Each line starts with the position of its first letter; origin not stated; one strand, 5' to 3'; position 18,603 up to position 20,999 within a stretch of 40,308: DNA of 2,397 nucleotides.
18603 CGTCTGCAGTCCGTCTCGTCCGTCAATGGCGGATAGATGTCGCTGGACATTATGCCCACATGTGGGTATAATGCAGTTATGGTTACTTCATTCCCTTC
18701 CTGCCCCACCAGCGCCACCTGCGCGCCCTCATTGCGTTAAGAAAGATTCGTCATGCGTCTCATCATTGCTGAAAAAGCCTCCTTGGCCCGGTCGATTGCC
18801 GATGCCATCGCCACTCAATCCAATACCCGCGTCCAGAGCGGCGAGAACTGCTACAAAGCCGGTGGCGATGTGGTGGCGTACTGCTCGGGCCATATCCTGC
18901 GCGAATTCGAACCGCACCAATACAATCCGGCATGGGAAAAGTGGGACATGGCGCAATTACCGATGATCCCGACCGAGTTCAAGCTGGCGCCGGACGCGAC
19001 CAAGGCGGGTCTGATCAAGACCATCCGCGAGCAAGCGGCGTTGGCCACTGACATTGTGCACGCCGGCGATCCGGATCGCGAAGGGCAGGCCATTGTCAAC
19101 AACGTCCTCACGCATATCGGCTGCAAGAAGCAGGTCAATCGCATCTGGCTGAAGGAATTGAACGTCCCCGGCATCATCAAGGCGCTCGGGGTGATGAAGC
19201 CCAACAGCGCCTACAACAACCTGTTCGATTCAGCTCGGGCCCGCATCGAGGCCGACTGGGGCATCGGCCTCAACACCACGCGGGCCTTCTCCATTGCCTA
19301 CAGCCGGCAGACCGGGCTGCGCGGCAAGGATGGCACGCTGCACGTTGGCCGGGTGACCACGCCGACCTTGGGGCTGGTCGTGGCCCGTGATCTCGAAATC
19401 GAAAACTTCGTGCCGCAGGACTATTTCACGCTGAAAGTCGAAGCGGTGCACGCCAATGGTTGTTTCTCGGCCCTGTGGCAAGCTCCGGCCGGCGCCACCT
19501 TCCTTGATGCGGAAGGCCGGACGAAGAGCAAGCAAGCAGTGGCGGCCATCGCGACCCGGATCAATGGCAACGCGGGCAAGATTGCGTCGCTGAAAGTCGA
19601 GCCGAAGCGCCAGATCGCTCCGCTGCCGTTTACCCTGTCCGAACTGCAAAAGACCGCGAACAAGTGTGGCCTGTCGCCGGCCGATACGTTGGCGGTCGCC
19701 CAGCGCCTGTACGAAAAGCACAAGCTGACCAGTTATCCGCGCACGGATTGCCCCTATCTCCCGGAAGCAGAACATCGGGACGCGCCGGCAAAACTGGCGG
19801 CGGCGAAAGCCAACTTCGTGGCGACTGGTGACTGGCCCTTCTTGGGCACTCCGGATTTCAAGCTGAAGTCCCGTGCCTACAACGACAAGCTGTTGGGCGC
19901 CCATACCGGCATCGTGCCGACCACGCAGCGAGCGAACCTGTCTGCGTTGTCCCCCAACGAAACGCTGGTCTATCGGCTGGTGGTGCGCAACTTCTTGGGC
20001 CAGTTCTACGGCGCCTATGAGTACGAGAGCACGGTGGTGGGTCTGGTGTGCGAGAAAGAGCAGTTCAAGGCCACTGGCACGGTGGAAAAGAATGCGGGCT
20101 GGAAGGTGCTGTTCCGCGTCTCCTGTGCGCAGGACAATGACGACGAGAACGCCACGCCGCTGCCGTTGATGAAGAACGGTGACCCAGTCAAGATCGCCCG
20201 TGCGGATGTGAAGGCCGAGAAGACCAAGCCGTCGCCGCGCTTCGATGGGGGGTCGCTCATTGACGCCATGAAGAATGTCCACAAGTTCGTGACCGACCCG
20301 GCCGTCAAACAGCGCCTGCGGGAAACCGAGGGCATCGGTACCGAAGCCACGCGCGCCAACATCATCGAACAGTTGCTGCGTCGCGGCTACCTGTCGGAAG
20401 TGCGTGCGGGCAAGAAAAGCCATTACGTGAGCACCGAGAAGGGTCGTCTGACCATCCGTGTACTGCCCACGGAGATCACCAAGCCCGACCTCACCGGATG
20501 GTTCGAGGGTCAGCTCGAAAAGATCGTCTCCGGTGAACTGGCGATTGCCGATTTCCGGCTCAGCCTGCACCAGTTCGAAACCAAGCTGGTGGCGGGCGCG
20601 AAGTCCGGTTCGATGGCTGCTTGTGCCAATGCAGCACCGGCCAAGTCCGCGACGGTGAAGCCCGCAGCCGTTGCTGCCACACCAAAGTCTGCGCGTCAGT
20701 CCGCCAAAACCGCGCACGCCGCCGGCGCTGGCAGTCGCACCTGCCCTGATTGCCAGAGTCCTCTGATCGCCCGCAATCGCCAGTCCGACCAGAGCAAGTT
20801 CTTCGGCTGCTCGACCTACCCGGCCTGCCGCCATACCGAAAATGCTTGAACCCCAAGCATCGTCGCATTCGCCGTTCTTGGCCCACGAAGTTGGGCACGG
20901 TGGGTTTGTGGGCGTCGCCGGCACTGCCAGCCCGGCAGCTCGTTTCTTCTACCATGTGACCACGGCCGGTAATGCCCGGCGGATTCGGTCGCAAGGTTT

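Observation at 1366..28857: Seven copies of one palindromic operator fused to a -10 box: a single-repressor regulon across the element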

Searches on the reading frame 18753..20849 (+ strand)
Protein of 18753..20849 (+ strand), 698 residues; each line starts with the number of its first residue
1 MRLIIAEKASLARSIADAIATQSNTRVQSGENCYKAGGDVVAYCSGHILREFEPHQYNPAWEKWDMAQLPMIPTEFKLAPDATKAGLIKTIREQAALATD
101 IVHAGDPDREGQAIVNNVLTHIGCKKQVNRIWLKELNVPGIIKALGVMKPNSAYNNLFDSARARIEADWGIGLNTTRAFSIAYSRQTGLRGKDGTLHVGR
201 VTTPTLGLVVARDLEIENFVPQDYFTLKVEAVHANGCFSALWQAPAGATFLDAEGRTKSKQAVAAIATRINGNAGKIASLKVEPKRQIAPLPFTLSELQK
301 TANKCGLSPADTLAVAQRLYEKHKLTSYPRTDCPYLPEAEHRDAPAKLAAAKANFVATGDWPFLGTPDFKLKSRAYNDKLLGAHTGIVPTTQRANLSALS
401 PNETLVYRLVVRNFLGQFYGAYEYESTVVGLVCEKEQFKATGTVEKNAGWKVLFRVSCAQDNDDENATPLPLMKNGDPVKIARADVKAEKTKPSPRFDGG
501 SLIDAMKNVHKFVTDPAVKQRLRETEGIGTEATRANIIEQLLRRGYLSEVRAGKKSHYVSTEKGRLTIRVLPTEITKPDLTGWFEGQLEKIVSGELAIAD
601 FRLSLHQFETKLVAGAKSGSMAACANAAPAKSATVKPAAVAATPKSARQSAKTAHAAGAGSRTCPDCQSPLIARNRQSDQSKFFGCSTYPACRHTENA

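Call 10: search_protein_families(library=pfam, proteins=[window:18753-20849:+], max_evalue=0.01)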
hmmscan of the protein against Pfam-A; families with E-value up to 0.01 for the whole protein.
window:18753-20849:+ (698 aa): 3 families
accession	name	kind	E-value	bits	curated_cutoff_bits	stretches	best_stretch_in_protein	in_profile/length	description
PF01131.25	Topoisom_bac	-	1.4e-95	321.2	35.1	1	154-600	3-408/411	DNA topoisomerase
PF01751.28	Toprim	-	1.2e-10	41.9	23.1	1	3-136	2-96/96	Toprim domain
PF01396.24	Zn_ribbon_Top1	-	8e-09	35.6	32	1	662-697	2-35/39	Topoisomerase DNA binding C4 zinc finger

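Call 16: find_encoding_contigs(protein=window:18753-20849:+, flank=10000, max_places=8)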
Protein window:18753-20849:+ (698 aa): 6 contigs read that carry it; 2 places shown.
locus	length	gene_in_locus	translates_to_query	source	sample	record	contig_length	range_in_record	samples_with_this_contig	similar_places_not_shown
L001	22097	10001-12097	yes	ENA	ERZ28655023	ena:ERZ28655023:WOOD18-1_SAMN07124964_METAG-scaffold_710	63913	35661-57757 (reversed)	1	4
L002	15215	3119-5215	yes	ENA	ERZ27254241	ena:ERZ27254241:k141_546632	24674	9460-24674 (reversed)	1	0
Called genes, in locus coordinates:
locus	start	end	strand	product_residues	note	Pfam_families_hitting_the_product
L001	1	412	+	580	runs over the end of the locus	PF13589:HATPase_c_3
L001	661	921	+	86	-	-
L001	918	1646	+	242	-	-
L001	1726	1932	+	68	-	-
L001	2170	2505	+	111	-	-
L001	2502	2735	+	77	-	-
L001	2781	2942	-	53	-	PF04002:RadC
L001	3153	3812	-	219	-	-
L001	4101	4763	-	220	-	PF01582:TIR, PF13676:TIR_2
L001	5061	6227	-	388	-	PF00089:Trypsin, PF13365:Trypsin_2, PF01464:SLT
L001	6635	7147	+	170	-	-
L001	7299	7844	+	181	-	-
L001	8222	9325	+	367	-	-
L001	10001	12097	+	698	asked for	PF01751:Toprim, PF01131:Topoisom_bac, PF01396:Zn_ribbon_Top1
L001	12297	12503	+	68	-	-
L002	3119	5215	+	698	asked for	PF01751:Toprim, PF01131:Topoisom_bac, PF01396:Zn_ribbon_Top1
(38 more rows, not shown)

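Call 17: find_related_loci(query=window:18753-20849:+, collection=genome_contigs, flank=10000)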
Query window:18753-20849:+ (698 aa) in genome_contigs; peptide patterns used: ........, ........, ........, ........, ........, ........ (x = any residue, [..] = any of these).
39 stretches matched a pattern; 24 encode a relative of the query (tblastn E <= 1e-3); 24 distinct loci.
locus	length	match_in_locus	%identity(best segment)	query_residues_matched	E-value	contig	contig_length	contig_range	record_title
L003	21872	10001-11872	36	3-629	9e-113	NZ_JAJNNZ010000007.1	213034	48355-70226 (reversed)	Vibrio gelatinilyticus strain ZSDZ34 7, whole genome shotgun sequence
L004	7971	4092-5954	33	3-661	3e-98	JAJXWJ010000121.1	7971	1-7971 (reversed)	MAG: Bacillota bacterium isolate BP5.bin78 NODE_16902_length_7971_cov_6.559281, whole genome shotgun sequence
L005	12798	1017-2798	35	2-620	4e-98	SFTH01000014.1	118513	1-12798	MAG: bacterium isolate W1P25.031 Contig67, whole genome shotgun sequence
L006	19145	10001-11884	33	2-651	2e-97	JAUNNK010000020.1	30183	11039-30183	MAG: Clostridia bacterium isolate S32M_St_metabat_48 NODE_1013_length_30183_cov_10.268255, whole genome shotgun sequence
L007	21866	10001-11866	34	2-651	3e-97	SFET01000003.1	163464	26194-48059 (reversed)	MAG: Clostridiales bacterium isolate W0P33.025 Contig15, whole genome shotgun sequence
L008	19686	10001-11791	34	2-622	3e-95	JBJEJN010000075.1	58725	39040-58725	MAG: Aristaeellaceae bacterium isolate PUUB56_bin.008 NODE_239_length_58725_cov_11.113295, whole genome shotgun sequence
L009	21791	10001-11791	33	2-622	3e-94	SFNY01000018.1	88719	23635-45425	MAG: Clostridiales bacterium isolate W3P1.014 Contig143, whole genome shotgun sequence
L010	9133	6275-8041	34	3-618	1e-91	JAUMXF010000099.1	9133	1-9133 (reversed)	MAG: Pseudomonadota bacterium isolate S15M_Sa_55 NODE_3370_length_9133_cov_6.341815, whole genome shotgun sequence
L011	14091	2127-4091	31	1-693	7e-83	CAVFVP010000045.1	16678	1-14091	Agathobacter rectalis isolate H07648-L1_cleanbin_000008 genome assembly, contig: Spades_H07648-L1_contig_2222, whole gen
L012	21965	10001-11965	31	1-693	1e-82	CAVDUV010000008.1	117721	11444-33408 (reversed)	Bacteroidaceae bacterium isolate G02648-L1_cleanbin_000005 genome assembly, contig: Spades_G02648-L1_contig_58, whole ge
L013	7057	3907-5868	30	1-693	4e-78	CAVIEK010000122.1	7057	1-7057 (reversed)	Bacteroides fragilis isolate H07653-L1_cleanbin_000010 genome assembly, contig: Spades_H07653-L1_contig_6659, whole geno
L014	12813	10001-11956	30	1-689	6e-78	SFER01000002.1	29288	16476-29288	MAG: Bacteroidales bacterium isolate W0P31.042 Contig620, whole genome shotgun sequence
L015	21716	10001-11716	33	1-601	1e-77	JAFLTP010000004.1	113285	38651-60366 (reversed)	MAG: Muribaculaceae bacterium isolate HAN056 Seq4, whole genome shotgun sequence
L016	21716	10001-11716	33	1-601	2e-76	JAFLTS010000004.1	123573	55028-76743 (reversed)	MAG: Muribaculaceae bacterium isolate HAN059 Seq4, whole genome shotgun sequence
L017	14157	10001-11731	33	1-601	2e-74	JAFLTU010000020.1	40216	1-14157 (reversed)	MAG: Muribaculaceae bacterium isolate HAN061 Seq20, whole genome shotgun sequence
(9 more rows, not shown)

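Call 36: find_related_loci(query=window:18753-20849:+, collection=metagenome_contigs, flank=10000)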
Query window:18753-20849:+ (698 aa) in metagenome_contigs; peptide patterns used: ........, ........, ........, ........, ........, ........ (x = any residue, [..] = any of these).
55 stretches matched a pattern; 28 encode a relative of the query (tblastn E <= 1e-3); 28 distinct loci.
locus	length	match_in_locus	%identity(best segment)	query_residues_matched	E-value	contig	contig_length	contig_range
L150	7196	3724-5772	42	2-696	2e-166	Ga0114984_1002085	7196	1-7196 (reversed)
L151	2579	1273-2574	34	2-444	2e-74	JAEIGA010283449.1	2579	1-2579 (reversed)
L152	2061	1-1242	35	217-643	6e-65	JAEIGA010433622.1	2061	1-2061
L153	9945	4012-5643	28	2-591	3e-43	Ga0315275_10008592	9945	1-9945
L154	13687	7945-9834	26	2-695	7e-43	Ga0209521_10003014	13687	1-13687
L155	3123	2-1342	30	102-594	6e-43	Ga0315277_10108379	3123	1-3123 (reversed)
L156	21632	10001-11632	28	2-591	8e-42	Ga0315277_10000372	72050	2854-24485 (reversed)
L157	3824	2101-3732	28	2-591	6e-42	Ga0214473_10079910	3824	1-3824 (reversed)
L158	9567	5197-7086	26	2-695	1e-35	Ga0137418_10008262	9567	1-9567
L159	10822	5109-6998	25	2-695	7e-34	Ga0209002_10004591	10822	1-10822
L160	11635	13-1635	25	91-695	1e-33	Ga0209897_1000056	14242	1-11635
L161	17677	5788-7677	25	2-695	7e-33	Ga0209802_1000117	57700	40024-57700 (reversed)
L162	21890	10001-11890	25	2-695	2e-32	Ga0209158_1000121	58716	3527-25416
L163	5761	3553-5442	25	2-695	2e-32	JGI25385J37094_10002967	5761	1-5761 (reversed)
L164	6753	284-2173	26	2-695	3e-32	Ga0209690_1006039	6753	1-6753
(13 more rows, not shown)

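Call 43: find_homologous_proteins(query=window:18753-20849:+, max_evalue=1e-50)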
Query window:18753-20849:+ (698 aa): 1965 proteins with E <= 1e-50 among 8000 candidates; the best 120 are listed.
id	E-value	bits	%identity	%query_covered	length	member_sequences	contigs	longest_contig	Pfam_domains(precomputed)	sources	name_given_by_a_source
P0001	0.0e+0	1587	100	100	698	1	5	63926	PF01396.25,PF01131.26,PF01751.29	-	-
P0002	0.0e+0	1107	72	100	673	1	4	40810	PF01396.25,PF01131.26,PF01751.29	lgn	-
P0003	0.0e+0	1061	66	100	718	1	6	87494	PF01396.25,PF01131.26,PF01751.29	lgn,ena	-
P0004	0.0e+0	1045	65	100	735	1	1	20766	PF01396.25,PF01131.26,PF01751.29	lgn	-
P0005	0.0e+0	1031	66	99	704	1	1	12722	PF01396.25,PF01131.26,PF01751.29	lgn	-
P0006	0.0e+0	1025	64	100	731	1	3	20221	PF01396.25,PF01131.26,PF01751.29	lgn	-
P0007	5.5e-298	1008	63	100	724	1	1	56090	PF01396.25,PF01131.26,PF01751.29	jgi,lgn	jgi:DNA topoisomerase-3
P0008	2.4e-189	649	46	100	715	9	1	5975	PF01396.25,PF01131.26,PF01751.29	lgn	-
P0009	1.3e-187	643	46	100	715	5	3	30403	PF01396.25,PF01131.26,PF01751.29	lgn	-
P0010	6.2e-187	641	45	100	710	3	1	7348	PF01396.25,PF01131.26,PF01751.29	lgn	-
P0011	6.0e-178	612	46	100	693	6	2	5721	PF01396.25,PF01131.26,PF01751.29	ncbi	-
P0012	3.7e-177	609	45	100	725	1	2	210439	PF01396.25,PF01131.26,PF01751.29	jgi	jgi:DNA topoisomerase-3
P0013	7.5e-177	608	46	100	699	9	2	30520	PF01396.25,PF01131.26,PF01751.29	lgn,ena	-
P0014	1.0e-176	607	49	89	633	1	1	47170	PF01131.26,PF01751.29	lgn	-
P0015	1.9e-172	593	43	100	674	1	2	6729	PF01396.25,PF01131.26,PF01751.29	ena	-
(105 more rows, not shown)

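Call 44: find_encoding_contigs(protein=P0002, flank=10000, max_places=3)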
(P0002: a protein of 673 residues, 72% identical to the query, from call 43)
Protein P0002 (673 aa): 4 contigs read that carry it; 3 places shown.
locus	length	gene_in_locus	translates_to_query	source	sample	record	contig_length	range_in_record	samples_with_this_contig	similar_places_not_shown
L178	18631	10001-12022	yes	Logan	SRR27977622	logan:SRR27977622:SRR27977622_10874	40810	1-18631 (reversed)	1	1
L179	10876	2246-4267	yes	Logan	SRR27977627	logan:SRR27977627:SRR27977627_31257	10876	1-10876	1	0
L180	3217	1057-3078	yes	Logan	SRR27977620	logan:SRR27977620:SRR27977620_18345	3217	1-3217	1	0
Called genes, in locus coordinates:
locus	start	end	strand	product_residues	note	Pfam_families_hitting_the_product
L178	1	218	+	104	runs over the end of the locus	-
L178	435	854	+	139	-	-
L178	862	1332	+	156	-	-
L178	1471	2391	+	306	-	-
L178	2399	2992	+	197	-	-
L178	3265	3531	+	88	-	-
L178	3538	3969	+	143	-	PF01131:Topoisom_bac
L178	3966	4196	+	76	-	-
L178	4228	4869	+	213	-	-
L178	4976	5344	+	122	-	-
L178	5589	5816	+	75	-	-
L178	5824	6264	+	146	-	-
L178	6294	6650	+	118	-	-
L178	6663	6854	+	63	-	-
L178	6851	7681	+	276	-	-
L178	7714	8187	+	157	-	-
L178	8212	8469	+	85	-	-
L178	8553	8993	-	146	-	-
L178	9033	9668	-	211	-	-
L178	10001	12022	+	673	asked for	PF01751:Toprim, PF01131:Topoisom_bac, PF01396:Zn_ribbon_Top1 (weak)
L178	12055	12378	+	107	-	-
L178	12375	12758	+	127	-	PF10765:Phage_P22_NinX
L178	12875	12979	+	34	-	-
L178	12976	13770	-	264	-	-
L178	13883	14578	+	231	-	-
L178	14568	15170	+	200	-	-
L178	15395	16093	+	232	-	-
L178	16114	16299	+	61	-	-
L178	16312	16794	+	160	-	-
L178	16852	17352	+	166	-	-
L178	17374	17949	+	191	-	-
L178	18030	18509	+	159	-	-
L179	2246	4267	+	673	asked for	PF01751:Toprim, PF01131:Topoisom_bac, PF01396:Zn_ribbon_Top1 (weak)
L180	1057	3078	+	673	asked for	PF01751:Toprim, PF01131:Topoisom_bac, PF01396:Zn_ribbon_Top1 (weak)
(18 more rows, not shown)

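Call 45: find_encoding_contigs(protein=P0003, flank=10000, max_places=3)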
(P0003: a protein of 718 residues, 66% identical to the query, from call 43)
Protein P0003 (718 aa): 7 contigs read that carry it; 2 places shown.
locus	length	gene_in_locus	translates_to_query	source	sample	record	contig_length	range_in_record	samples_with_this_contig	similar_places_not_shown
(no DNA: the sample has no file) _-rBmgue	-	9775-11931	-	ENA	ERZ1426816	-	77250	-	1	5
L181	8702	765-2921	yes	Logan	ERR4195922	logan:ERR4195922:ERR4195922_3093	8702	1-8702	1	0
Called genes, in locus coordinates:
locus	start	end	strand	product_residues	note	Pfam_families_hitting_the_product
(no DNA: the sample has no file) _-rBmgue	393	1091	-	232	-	PF12710:HAD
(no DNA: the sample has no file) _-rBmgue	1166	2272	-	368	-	PF09588:YqaJ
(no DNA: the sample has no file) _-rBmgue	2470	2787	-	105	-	-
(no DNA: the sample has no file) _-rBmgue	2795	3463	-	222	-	PF08378:NERD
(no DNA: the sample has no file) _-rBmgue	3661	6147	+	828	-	-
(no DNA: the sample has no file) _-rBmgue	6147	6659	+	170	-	-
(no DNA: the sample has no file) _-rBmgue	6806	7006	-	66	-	-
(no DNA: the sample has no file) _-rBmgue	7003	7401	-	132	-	-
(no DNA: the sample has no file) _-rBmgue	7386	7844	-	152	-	PF08719:NADAR, PF08010:Phage_30_3 (weak)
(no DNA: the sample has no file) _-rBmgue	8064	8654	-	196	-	-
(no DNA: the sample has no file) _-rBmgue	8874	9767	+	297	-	PF08238:Sel1 (weak)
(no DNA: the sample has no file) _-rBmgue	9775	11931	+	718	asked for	PF01751:Toprim, PF01131:Topoisom_bac, PF01396:Zn_ribbon_Top1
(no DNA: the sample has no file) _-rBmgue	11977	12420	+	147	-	-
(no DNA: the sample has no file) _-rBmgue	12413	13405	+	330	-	PF13641:Glyco_tranf_2_3 (weak), PF00535:Glycos_transf_2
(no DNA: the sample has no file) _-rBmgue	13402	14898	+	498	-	-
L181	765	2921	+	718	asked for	PF01751:Toprim, PF01131:Topoisom_bac, PF01396:Zn_ribbon_Top1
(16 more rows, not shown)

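Call 46: find_encoding_contigs(protein=P0007, flank=10000, max_places=3)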
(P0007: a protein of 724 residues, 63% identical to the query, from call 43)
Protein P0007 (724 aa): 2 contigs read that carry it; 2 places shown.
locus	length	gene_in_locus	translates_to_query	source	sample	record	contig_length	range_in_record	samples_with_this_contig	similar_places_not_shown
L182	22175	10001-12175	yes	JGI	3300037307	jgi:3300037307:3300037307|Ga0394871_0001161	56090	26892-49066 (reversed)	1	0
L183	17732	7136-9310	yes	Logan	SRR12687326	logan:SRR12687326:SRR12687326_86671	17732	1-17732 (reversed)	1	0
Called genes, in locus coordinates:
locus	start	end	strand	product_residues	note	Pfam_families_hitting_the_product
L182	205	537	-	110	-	-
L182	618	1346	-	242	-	-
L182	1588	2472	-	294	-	PF03472:Autoind_bind, PF00196:GerE, PF08281:Sigma70_r4_2 (weak)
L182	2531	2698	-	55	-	-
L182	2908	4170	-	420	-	PF09588:YqaJ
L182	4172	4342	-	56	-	-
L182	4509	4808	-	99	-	-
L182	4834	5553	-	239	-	PF08378:NERD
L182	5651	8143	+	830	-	-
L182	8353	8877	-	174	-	-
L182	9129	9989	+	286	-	PF08238:Sel1 (faint)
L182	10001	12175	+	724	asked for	PF01751:Toprim, PF01131:Topoisom_bac, PF01396:Zn_ribbon_Top1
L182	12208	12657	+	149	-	-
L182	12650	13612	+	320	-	PF00535:Glycos_transf_2, PF13641:Glyco_tranf_2_3 (weak)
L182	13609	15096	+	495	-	-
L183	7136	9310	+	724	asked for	PF01751:Toprim, PF01131:Topoisom_bac, PF01396:Zn_ribbon_Top1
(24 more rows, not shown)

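Call 77: search_dna_similar(query=window:18753-20849:+, collection=phages, mode=protein, max_rows=10)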
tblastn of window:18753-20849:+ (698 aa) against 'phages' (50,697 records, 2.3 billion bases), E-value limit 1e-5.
Records with a match: 54; places in all: 54; records where one place covers at least 80% of the query: 26.
Best place of each record, by identity: <60% 54.
By first word of the organism name: Listeria 23; Bacteriophage 11; Enterococcus 4; Acinetobacter 4; Staphylococcus 3; Yersinia 2; Streptococcus 2; Salmonella 1; Dolichospermum 1; Cobetia 1; and 2 more.
By host as written in the record: Listeria monocytogenes 23; - 18; Staphylococcus aureus 3; Enterococcus faecalis 2; Dolichospermum flos-aquae 1; Yersinia ruckeri 1; Yersinia ruckeri serovar I strain RS41 1; Cobetia marina DSMZ 4741 1; and 4 more.
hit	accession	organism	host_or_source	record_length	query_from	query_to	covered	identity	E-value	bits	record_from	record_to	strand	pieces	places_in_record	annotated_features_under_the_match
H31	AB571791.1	Salmonella enterica subsp. enterica serovar Typhimurium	-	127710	1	695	100%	30.8%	4e-95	328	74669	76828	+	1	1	topB: DNA topoisomerase III | conserved hypothetical protein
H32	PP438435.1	Dolichospermum phage Dfl-JY45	Dolichospermum flos-aquae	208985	1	596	85%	34.8%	5e-84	296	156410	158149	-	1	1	hypothetical protein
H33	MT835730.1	Bacteriophage sp.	human fecal samples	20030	3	614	88%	33.1%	7e-79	281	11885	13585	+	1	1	record has no annotation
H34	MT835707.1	Bacteriophage sp.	human fecal samples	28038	1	612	88%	30.7%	5e-57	216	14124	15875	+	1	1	record has no annotation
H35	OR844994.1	Staphylococcus phage SA 1306 Kay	Staphylococcus aureus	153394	3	615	88%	30.3%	3e-72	261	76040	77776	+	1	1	record has no annotation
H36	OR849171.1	Listeria phage LM 4-14-1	Listeria monocytogenes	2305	3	695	88%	30.1%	2e-29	260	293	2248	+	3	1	record has no annotation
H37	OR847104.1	Listeria phage LM 4-11-1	Listeria monocytogenes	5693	3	613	88%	30.2%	7e-67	245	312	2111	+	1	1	record has no annotation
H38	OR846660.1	Enterococcus phage Efs 1-1-1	Enterococcus faecalis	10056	2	687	98%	26.8%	1e-62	233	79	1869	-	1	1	record has no annotation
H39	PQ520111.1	Enterococcus phage IME_EF3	-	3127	2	687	98%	26.5%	2e-63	233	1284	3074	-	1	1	record has no annotation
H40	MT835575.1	Bacteriophage sp.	human fecal samples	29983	1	614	88%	29.4%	2e-59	223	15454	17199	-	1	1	record has no annotation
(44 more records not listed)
